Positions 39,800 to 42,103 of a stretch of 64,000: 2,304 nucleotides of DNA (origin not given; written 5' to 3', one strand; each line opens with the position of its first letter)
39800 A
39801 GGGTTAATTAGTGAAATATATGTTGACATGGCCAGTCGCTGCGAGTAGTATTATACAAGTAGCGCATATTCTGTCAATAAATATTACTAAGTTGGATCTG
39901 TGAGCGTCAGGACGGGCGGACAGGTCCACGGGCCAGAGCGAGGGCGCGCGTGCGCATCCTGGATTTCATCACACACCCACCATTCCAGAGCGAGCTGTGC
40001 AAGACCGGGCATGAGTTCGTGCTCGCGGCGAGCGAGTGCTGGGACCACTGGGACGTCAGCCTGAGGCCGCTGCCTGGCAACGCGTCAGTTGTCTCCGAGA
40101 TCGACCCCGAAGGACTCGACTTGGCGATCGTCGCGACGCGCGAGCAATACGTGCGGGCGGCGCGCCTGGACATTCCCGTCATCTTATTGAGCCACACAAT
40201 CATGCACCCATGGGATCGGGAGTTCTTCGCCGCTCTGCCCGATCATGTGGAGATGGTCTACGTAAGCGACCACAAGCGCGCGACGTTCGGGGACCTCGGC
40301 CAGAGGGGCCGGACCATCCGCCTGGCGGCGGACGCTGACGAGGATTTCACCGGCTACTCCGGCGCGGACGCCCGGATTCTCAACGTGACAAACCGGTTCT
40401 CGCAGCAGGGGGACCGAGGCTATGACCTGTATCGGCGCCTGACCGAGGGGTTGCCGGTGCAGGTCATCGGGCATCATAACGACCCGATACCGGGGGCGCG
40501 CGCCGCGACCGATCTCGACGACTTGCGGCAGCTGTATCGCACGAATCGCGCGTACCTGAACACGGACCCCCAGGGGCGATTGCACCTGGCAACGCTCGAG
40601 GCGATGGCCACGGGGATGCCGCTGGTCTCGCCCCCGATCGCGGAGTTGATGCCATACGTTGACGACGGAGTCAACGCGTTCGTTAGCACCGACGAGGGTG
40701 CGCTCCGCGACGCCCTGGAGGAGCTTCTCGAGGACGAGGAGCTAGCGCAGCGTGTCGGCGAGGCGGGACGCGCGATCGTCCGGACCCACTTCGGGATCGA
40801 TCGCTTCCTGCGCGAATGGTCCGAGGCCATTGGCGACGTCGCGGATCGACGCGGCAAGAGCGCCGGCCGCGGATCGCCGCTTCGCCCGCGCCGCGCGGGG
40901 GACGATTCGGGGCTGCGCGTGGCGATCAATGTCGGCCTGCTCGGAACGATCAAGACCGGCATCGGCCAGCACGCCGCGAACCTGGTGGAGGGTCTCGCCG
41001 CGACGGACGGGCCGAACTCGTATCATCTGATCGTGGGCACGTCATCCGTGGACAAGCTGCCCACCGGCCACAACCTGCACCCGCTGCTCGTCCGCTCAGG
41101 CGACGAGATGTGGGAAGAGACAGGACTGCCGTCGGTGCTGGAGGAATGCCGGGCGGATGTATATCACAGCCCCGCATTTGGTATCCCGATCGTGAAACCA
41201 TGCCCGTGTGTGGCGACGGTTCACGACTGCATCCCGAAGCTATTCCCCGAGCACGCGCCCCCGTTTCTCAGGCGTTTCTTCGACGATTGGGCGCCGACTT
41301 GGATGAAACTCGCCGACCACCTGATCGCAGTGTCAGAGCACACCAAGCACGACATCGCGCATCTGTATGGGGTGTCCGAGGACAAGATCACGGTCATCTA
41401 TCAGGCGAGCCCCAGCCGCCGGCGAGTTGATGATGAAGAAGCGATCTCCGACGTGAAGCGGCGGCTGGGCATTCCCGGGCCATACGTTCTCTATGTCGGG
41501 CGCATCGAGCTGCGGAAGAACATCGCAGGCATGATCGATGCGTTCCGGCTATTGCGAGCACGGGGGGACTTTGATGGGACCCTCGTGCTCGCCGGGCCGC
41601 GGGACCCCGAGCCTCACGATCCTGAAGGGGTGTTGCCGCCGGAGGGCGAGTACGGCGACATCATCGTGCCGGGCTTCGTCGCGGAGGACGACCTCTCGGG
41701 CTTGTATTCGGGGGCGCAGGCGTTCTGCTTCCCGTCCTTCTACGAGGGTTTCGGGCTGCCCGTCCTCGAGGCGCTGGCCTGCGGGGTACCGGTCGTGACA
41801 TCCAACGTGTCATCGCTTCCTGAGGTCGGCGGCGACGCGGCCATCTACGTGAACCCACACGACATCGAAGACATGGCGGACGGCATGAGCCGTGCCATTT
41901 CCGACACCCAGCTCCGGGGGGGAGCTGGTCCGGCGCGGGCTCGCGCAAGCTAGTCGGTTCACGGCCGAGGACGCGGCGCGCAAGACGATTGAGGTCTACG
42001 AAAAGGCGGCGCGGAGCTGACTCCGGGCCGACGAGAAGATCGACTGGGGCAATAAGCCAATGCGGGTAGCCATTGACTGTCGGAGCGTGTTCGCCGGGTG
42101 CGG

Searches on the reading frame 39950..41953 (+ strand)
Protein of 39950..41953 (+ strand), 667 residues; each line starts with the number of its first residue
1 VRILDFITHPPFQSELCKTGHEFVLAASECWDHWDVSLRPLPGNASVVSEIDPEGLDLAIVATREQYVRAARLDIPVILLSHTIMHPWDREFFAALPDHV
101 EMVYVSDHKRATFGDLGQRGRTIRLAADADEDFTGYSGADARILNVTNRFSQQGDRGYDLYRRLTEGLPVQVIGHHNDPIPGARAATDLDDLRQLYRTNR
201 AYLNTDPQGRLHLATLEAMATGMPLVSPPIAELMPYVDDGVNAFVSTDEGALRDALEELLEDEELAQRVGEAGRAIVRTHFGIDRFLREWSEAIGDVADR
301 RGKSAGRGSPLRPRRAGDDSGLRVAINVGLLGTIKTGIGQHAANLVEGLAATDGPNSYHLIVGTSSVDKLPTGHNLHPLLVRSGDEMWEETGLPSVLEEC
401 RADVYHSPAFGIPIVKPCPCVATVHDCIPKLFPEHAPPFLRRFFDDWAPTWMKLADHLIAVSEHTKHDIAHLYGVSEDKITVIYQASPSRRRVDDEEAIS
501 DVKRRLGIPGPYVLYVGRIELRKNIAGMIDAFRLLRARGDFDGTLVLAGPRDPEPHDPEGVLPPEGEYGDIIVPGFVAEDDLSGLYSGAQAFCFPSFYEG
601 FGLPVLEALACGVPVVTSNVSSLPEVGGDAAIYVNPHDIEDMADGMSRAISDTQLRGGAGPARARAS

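Call 8: search_protein_families(library=pfam, proteins=[window:39950-41953:+])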
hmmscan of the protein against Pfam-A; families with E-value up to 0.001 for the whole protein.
window:39950-41953:+ (667 aa): 6 families
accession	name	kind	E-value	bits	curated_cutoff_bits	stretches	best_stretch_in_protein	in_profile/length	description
PF13692.12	Glyco_trans_1_4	-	3.9e-37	128.1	27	2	511-652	2-142/142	Glycosyl transferases group 1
PF00534.26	Glycos_transf_1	-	6.9e-37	127.1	26.4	2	510-656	15-162/172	Glycosyl transferases group 1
PF13439.12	Glyco_transf_4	-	4.8e-17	62.9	28.5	1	337-484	3-163/170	Glycosyltransferase Family 4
PF13524.12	Glyco_trans_1_2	-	2.7e-16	60.3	25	1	166-289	13-141/144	Glycosyl transferase-like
PF20706.3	GT4-conflict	-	5.1e-09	36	26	1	510-621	197-314/385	Family 4 Glycosyltransferase in conflict systems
PF13579.12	Glyco_trans_4_4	-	0.00011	23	29.7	0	396-484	66-156/158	Glycosyl transferase 4-like domain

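Call 10: find_encoding_contigs(protein=window:39950-41953:+, flank=10000, max_places=10)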
Protein window:39950-41953:+ (667 aa): 5 contigs read that carry it; 4 places shown.
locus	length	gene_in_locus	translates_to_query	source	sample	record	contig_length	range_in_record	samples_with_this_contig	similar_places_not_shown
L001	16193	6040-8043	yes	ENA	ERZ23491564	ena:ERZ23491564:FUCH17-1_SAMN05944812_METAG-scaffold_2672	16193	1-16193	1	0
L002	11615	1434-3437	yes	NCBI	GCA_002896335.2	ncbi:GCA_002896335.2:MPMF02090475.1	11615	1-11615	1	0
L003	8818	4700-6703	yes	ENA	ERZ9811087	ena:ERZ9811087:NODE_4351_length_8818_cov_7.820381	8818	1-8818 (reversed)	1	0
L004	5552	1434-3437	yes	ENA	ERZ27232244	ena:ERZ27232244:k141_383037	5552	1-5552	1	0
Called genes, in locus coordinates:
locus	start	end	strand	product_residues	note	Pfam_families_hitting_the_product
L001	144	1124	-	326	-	-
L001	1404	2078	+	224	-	PF07859:Abhydrolase_3, PF20434:BD-FAE, PF00135:COesterase (weak), PF01738:DLH (weak), PF00326:Peptidase_S9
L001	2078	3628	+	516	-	-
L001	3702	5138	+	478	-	-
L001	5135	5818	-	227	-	PF00535:Glycos_transf_2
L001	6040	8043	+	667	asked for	PF13524:Glyco_trans_1_2, PF13692:Glyco_trans_1_4 (weak), PF00534:Glycos_transf_1 (weak), PF13439:Glyco_transf_4, PF20706:GT4-conflict, PF00534:Glycos_transf_1, PF13692:Glyco_trans_1_4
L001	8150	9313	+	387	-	PF13439:Glyco_transf_4, PF20706:GT4-conflict, PF00534:Glycos_transf_1, PF13692:Glyco_trans_1_4, PF13524:Glyco_trans_1_2 (weak)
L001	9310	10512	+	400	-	PF08323:Glyco_transf_5, PF13439:Glyco_transf_4, PF13579:Glyco_trans_4_4, PF20706:GT4-conflict, PF00534:Glycos_transf_1, PF13692:Glyco_trans_1_4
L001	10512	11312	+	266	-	PF00535:Glycos_transf_2, PF10111:Glyco_tranf_2_2 (weak), PF13641:Glyco_tranf_2_3, PF13712:Glyco_tranf_2_5 (weak), PF13632:Glyco_trans_2_3 (weak)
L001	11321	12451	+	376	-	PF13439:Glyco_transf_4, PF13579:Glyco_trans_4_4, PF20706:GT4-conflict, PF00534:Glycos_transf_1, PF13692:Glyco_trans_1_4, PF13524:Glyco_trans_1_2 (weak)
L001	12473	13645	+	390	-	PF08323:Glyco_transf_5 (faint), PF20706:GT4-conflict, PF13439:Glyco_transf_4, PF13579:Glyco_trans_4_4, PF00534:Glycos_transf_1, PF13692:Glyco_trans_1_4, PF13524:Glyco_trans_1_2 (weak)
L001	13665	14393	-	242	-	PF02633:Creatininase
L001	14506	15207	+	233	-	-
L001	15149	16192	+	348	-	?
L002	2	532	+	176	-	?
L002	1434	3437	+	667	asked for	PF13524:Glyco_trans_1_2, PF13692:Glyco_trans_1_4 (weak), PF00534:Glycos_transf_1 (weak), PF13439:Glyco_transf_4, PF20706:GT4-conflict, PF00534:Glycos_transf_1, PF13692:Glyco_trans_1_4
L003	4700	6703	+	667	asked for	PF13524:Glyco_trans_1_2, PF13692:Glyco_trans_1_4 (weak), PF00534:Glycos_transf_1 (weak), PF13439:Glyco_transf_4, PF20706:GT4-conflict, PF00534:Glycos_transf_1, PF13692:Glyco_trans_1_4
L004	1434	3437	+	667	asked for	PF13524:Glyco_trans_1_2, PF13692:Glyco_trans_1_4 (weak), PF00534:Glycos_transf_1 (weak), PF13439:Glyco_transf_4, PF20706:GT4-conflict, PF00534:Glycos_transf_1, PF13692:Glyco_trans_1_4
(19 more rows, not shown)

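Call 12: find_related_loci(query=window:39950-41953:+, collection=genome_contigs, flank=6000)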
Query window:39950-41953:+ (667 aa) in genome_contigs; peptide patterns used: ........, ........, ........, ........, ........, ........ (x = any residue, [..] = any of these).
25 stretches matched a pattern; 3 encode a relative of the query (tblastn E <= 1e-3); 3 distinct loci.
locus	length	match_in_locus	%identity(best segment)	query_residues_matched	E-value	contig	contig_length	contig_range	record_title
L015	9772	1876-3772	30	335-657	6e-35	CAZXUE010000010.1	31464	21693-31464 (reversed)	MAG TPA_asm: uncultured Candidatus Saccharibacteria bacterium isolate SRP285395_co1_531 genome assembly, contig: NODE_20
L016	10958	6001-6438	29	213-648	5e-8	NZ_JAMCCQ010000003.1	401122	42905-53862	Marivita sp. GX14005 3, whole genome shotgun sequence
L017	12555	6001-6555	26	486-654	7e-5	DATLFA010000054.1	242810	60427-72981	MAG TPA_asm: Acidimicrobiales bacterium isolate SMAG_U14390 k141_3759307, whole genome shotgun sequence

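Call 13: find_homologous_proteins(query=window:39950-41953:+, max_evalue=1e-20)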
Query window:39950-41953:+ (667 aa): 155 proteins with E <= 1e-20 among 8000 candidates; the best 120 are listed.
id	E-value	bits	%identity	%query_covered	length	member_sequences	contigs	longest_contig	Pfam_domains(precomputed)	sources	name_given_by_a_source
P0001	0.0e+0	1535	100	100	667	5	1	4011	PF00534.27,PF13524.13,PF13439.13,PF20706.4,PF13692.13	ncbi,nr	ncbi:MAG TPA: glycosyltransferase [Armatimonadota bacterium]|nr:glycosyltransferase [Armatimonadota 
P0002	3.9e-294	996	66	99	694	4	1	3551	PF00534.27,PF13524.13,PF13439.13,PF20706.4,PF13692.13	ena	-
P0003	2.3e-230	785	54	98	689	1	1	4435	PF00534.27,PF13524.13,PF13439.13,PF20706.4,PF13692.13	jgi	jgi:glycosyltransferase involved in cell wall biosynthesis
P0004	2.7e-227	775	56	94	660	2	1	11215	PF00534.27,PF13579.13,PF13524.13,PF13439.13,PF20706.4,PF13692.13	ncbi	-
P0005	1.9e-226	772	53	100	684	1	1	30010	PF00534.27,PF13524.13,PF13439.13,PF20706.4,PF13692.13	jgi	-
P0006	8.8e-224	763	53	99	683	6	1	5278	PF00534.27,PF13579.13,PF13524.13,PF13439.13,PF20706.4,PF13692.13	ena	-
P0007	1.4e-221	756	53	99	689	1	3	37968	PF00534.27,PF13524.13,PF13439.13,PF20706.4,PF13692.13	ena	-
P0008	1.3e-216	739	52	98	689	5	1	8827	PF00534.27,PF13524.13,PF13439.13,PF20706.4,PF13692.13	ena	-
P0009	2.9e-164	566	53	78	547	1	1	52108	PF00534.27,PF13524.13,PF13439.13,PF13692.13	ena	-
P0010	6.4e-161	555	54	72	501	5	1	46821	PF00534.27,PF13579.13,PF13524.13,PF13439.13,PF13692.13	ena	-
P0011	4.1e-141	490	48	78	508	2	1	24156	PF13524.13,PF13439.13,PF13692.13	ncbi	-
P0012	6.1e-108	380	51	52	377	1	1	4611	PF00534.27,PF13579.13,PF13524.13,PF13439.13,PF20706.4,PF13692.13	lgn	-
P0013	2.1e-104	369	50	51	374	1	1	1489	PF00534.27,PF13524.13,PF13439.13,PF20706.4,PF13692.13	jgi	jgi:glycosyltransferase involved in cell wall biosynthesis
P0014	1.0e-56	211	36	52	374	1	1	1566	PF00534.27,PF13524.13,PF13439.13,PF20706.4,PF13692.13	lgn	-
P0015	7.8e-55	205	37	56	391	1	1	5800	PF00534.27,PF13524.13,PF13439.13,PF20706.4,PF13692.13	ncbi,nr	ncbi:MAG: glycosyltransferase family 4 protein [Anaerolineae bacterium]|nr:glycosyltransferase famil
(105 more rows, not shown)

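Call 15: find_encoding_contigs(protein=P0002, flank=6000, max_places=4)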
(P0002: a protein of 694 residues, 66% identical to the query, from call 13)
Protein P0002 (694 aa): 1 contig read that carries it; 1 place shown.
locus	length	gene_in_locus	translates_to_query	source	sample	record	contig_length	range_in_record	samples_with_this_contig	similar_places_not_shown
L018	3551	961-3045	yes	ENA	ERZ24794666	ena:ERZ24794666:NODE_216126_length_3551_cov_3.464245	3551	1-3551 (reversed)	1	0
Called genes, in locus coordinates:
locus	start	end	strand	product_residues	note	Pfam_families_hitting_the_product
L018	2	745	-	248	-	?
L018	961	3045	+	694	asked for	PF13524:Glyco_trans_1_2, PF13692:Glyco_trans_1_4 (weak), PF13439:Glyco_transf_4, PF20706:GT4-conflict, PF00534:Glycos_transf_1, PF13692:Glyco_trans_1_4, PF13524:Glyco_trans_1_2 (weak)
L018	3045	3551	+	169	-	?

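Call 16: find_encoding_contigs(protein=P0005, flank=6000, max_places=3)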
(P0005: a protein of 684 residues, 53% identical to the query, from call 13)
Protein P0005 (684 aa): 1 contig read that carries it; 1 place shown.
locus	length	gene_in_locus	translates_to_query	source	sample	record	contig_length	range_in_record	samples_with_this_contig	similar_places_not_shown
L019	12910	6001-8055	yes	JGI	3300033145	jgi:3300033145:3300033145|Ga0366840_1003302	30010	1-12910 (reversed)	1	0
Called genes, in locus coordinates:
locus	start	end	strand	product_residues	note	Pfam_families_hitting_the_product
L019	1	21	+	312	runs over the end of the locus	PF02899:Phage_int_SAM_1, PF00589:Phage_integrase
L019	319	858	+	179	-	PF00239:Resolvase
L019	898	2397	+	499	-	PF07508:Recombinase, PF13408:Zn_ribbon_recom, PF00196:GerE, PF08281:Sigma70_r4_2 (faint), PF00196:GerE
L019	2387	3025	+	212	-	-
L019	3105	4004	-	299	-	PF02899:Phage_int_SAM_1, PF13495:Phage_int_SAM_4, PF00589:Phage_integrase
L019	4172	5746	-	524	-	-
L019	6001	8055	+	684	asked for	PF13524:Glyco_trans_1_2, PF13692:Glyco_trans_1_4 (weak), PF00534:Glycos_transf_1 (weak), PF13439:Glyco_transf_4, PF20706:GT4-conflict, PF00534:Glycos_transf_1, PF13692:Glyco_trans_1_4, PF13524:Glyco_trans_1_2 (weak)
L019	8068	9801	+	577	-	PF05593:RHS_repeat (faint), PF25023:TEN_YD-shell (weak)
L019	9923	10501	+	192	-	PF02985:HEAT (faint), PF13513:HEAT_EZ (faint), PF13646:HEAT_2, PF03130:HEAT_PBS (faint), PF13646:HEAT_2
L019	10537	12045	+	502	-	PF25023:TEN_YD-shell (weak)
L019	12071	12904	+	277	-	-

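Call 17: find_encoding_contigs(protein=P0007, flank=6000, max_places=3)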
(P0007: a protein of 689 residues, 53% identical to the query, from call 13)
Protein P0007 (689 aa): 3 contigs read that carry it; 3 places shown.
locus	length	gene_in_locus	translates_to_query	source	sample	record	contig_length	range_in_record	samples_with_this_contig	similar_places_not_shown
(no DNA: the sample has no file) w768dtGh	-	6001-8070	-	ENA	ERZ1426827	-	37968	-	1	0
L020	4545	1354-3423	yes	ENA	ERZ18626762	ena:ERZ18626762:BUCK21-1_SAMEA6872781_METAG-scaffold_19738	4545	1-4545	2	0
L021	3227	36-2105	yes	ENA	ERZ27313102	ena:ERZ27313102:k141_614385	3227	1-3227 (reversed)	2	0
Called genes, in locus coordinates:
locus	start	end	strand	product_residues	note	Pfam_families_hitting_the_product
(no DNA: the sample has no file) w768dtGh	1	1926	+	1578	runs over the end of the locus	PF05593:RHS_repeat, PF25023:TEN_YD-shell (weak), PF05593:RHS_repeat (weak), PF25023:TEN_YD-shell, PF05593:RHS_repeat, PF25023:TEN_YD-shell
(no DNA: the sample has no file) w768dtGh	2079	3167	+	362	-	PF26550:Tricorn_2nd (faint), PF00400:WD40 (faint), PF07676:PD40 (faint), PF26549:Tricorn_N (faint)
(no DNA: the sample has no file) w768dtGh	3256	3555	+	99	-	-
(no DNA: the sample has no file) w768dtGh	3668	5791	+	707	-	PF01075:Glyco_transf_9 (weak), PF00534:Glycos_transf_1, PF13692:Glyco_trans_1_4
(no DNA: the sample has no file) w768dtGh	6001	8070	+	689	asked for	PF13524:Glyco_trans_1_2, PF13692:Glyco_trans_1_4 (weak), PF00534:Glycos_transf_1, PF13439:Glyco_transf_4, PF20706:GT4-conflict, PF00534:Glycos_transf_1, PF13692:Glyco_trans_1_4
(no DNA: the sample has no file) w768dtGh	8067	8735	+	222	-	PF00535:Glycos_transf_2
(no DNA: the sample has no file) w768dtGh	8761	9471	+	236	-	PF00535:Glycos_transf_2, PF10111:Glyco_tranf_2_2 (weak), PF13641:Glyco_tranf_2_3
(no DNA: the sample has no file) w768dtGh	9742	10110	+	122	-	PF00657:Lipase_GDSL (weak), PF13472:Lipase_GDSL_2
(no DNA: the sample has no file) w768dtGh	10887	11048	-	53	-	-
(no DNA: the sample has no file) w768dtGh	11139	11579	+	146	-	-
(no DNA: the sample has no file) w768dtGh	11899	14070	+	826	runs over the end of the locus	PF22548:AEP-TOTE, PF00270:DEAD (faint), PF04851:ResIII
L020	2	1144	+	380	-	?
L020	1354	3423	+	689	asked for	PF13524:Glyco_trans_1_2, PF13692:Glyco_trans_1_4 (weak), PF00534:Glycos_transf_1, PF13439:Glyco_transf_4, PF20706:GT4-conflict, PF00534:Glycos_transf_1, PF13692:Glyco_trans_1_4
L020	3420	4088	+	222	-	PF00535:Glycos_transf_2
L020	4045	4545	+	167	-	?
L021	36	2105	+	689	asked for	PF13524:Glyco_trans_1_2, PF13692:Glyco_trans_1_4 (weak), PF00534:Glycos_transf_1, PF13439:Glyco_transf_4, PF20706:GT4-conflict, PF00534:Glycos_transf_1, PF13692:Glyco_trans_1_4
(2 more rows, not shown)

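Call 22: find_encoding_contigs(protein=P0004, flank=6000, max_places=2)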
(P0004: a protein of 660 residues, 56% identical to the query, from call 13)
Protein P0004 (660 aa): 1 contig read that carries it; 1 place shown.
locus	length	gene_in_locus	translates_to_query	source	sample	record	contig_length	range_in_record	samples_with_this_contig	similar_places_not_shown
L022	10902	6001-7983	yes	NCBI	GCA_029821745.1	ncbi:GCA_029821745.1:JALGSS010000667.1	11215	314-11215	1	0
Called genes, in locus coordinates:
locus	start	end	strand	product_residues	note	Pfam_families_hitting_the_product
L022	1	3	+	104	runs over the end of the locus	?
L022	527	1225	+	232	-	PF02899:Phage_int_SAM_1, PF00589:Phage_integrase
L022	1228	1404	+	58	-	PF00589:Phage_integrase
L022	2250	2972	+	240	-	PF02899:Phage_int_SAM_1, PF13495:Phage_int_SAM_4, PF00589:Phage_integrase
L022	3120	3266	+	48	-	-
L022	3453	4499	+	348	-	PF00239:Resolvase, PF07508:Recombinase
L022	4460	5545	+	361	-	PF00196:GerE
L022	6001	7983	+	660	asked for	PF13524:Glyco_trans_1_2, PF13439:Glyco_transf_4, PF13579:Glyco_trans_4_4 (weak), PF20706:GT4-conflict (weak), PF00534:Glycos_transf_1, PF13524:Glyco_trans_1_2, PF13692:Glyco_trans_1_4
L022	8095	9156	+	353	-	PF05593:RHS_repeat (faint), PF25023:TEN_YD-shell (faint)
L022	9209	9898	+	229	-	-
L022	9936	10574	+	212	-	-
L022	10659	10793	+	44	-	-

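Call 23: find_encoding_contigs(protein=P0009, flank=6000, max_places=2)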
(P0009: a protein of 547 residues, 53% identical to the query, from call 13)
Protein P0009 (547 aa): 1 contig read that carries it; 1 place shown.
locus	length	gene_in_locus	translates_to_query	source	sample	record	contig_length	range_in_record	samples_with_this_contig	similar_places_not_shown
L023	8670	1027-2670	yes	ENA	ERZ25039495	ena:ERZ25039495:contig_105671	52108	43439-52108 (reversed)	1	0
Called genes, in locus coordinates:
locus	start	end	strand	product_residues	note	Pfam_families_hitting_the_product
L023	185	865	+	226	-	PF00589:Phage_integrase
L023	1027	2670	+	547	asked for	PF13524:Glyco_trans_1_2, PF13692:Glyco_trans_1_4 (weak), PF00534:Glycos_transf_1 (faint), PF13439:Glyco_transf_4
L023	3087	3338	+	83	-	PF00535:Glycos_transf_2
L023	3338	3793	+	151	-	-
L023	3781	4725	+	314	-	PF13439:Glyco_transf_4, PF13579:Glyco_trans_4_4 (weak), PF00534:Glycos_transf_1 (weak)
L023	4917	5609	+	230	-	PF13477:Glyco_trans_4_2, PF08323:Glyco_transf_5, PF13439:Glyco_transf_4, PF13579:Glyco_trans_4_4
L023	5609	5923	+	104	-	PF00534:Glycos_transf_1, PF13692:Glyco_trans_1_4, PF20706:GT4-conflict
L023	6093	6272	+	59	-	PF00535:Glycos_transf_2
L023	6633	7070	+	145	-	-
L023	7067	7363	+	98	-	-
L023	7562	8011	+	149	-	PF00534:Glycos_transf_1, PF13524:Glyco_trans_1_2 (weak), PF13692:Glyco_trans_1_4, PF20706:GT4-conflict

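Call 24: find_encoding_contigs(protein=P0010, flank=6000, max_places=2)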
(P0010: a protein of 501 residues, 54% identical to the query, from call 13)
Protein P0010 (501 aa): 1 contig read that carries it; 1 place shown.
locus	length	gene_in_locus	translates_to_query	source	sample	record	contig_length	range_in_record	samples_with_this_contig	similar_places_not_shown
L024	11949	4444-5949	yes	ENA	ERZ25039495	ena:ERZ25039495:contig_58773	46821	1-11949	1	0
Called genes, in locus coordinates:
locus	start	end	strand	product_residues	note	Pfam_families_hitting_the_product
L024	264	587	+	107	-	-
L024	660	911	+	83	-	-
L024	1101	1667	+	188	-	-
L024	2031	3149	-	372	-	PF02661:Fic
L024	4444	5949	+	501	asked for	PF13524:Glyco_trans_1_2, PF13692:Glyco_trans_1_4, PF00534:Glycos_transf_1 (weak), PF13439:Glyco_transf_4, PF13579:Glyco_trans_4_4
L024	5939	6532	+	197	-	PF20706:GT4-conflict, PF00534:Glycos_transf_1, PF13692:Glyco_trans_1_4, PF13524:Glyco_trans_1_2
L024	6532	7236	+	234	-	PF00535:Glycos_transf_2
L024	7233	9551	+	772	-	PF13439:Glyco_transf_4, PF20706:GT4-conflict, PF00534:Glycos_transf_1, PF13692:Glyco_trans_1_4, PF08323:Glyco_transf_5, PF13439:Glyco_transf_4, PF13579:Glyco_trans_4_4, PF20706:GT4-conflict, +3 more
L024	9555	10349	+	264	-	PF00535:Glycos_transf_2, PF10111:Glyco_tranf_2_2 (weak), PF13641:Glyco_tranf_2_3, PF13632:Glyco_trans_2_3 (faint)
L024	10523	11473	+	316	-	PF13439:Glyco_transf_4, PF20706:GT4-conflict, PF00534:Glycos_transf_1, PF13692:Glyco_trans_1_4, PF13524:Glyco_trans_1_2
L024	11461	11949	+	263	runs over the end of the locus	PF08323:Glyco_transf_5 (faint), PF13439:Glyco_transf_4, PF13579:Glyco_trans_4_4, PF00534:Glycos_transf_1, PF13692:Glyco_trans_1_4 (weak)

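Call 39: find_related_loci(query=A1, collection=metagenome_contigs, flank=4000)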
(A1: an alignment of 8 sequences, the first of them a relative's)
Query A1 (667 aa) in metagenome_contigs; peptide patterns used: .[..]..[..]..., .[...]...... (x = any residue, [..] = any of these).
152 stretches matched a pattern; 26 encode a relative of the query (tblastn E <= 1e-3); 26 distinct loci.
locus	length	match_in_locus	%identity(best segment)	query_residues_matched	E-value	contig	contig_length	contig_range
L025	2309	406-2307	56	1-636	0e+0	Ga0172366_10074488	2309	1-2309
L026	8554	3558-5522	52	1-656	0e+0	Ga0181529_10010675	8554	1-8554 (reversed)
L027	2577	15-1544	52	143-660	1e-178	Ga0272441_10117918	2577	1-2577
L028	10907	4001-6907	53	313-665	1e-117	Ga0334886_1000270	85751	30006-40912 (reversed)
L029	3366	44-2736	62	322-656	5e-113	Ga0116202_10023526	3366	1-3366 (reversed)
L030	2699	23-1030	52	321-656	5e-112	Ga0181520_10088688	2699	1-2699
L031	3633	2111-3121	48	322-656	5e-101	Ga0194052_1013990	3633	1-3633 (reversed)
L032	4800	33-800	56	403-657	1e-86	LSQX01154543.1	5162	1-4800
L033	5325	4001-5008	34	322-656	2e-47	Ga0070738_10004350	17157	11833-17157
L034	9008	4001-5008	34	322-656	2e-47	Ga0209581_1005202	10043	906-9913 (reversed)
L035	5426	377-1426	37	310-655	2e-43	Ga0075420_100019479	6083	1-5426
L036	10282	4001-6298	37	321-657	3e-40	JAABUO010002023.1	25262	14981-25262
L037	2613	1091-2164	34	322-667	9e-39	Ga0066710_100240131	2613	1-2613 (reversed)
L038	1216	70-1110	32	320-655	2e-39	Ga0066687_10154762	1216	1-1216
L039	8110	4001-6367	34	319-658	7e-37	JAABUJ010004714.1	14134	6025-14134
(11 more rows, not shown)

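Call 64: find_encoding_contigs(protein=P0008, flank=5000, max_places=2)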
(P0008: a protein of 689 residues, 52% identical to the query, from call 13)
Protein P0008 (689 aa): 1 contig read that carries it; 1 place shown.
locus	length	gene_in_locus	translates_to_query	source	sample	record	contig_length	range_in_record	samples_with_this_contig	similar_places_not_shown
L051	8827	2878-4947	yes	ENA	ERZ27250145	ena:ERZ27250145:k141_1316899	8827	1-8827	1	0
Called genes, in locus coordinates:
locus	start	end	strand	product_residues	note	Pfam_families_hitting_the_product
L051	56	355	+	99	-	-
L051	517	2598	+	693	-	PF01075:Glyco_transf_9 (weak), PF00534:Glycos_transf_1 (weak), PF13692:Glyco_trans_1_4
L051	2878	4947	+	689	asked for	PF13524:Glyco_trans_1_2, PF13439:Glyco_transf_4, PF20706:GT4-conflict (weak), PF00534:Glycos_transf_1, PF13692:Glyco_trans_1_4, PF13524:Glyco_trans_1_2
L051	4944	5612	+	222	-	PF00535:Glycos_transf_2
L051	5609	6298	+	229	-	PF00535:Glycos_transf_2, PF10111:Glyco_tranf_2_2, PF13641:Glyco_tranf_2_3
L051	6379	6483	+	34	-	-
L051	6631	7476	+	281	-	PF05257:CHAP (weak)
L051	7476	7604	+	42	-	-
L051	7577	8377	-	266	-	-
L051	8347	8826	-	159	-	?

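Call 65: find_encoding_contigs(protein=P0011, flank=5000, max_places=2)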
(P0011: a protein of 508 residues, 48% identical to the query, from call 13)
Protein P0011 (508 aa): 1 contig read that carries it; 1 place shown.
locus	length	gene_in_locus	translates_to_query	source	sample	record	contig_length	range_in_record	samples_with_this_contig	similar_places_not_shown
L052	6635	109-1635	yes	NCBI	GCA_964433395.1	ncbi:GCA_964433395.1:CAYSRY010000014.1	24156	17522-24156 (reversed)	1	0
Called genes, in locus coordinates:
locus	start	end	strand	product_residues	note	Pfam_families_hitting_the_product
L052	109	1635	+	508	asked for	PF13692:Glyco_trans_1_4, PF13524:Glyco_trans_1_2, PF13439:Glyco_transf_4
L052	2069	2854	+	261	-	PF00535:Glycos_transf_2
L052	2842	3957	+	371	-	PF13439:Glyco_transf_4, PF13579:Glyco_trans_4_4 (faint), PF20706:GT4-conflict, PF00534:Glycos_transf_1, PF13692:Glyco_trans_1_4, PF13524:Glyco_trans_1_2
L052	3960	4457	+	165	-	PF08323:Glyco_transf_5, PF13439:Glyco_transf_4, PF13579:Glyco_trans_4_4, PF13477:Glyco_trans_4_2 (weak)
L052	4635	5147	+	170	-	PF00534:Glycos_transf_1, PF13692:Glyco_trans_1_4, PF20706:GT4-conflict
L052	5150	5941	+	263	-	PF00535:Glycos_transf_2, PF10111:Glyco_tranf_2_2 (weak), PF13641:Glyco_tranf_2_3, PF13712:Glyco_tranf_2_5 (faint)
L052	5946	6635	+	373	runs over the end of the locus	PF13439:Glyco_transf_4 (weak), PF20706:GT4-conflict, PF00534:Glycos_transf_1, PF13692:Glyco_trans_1_4, PF13524:Glyco_trans_1_2 (weak)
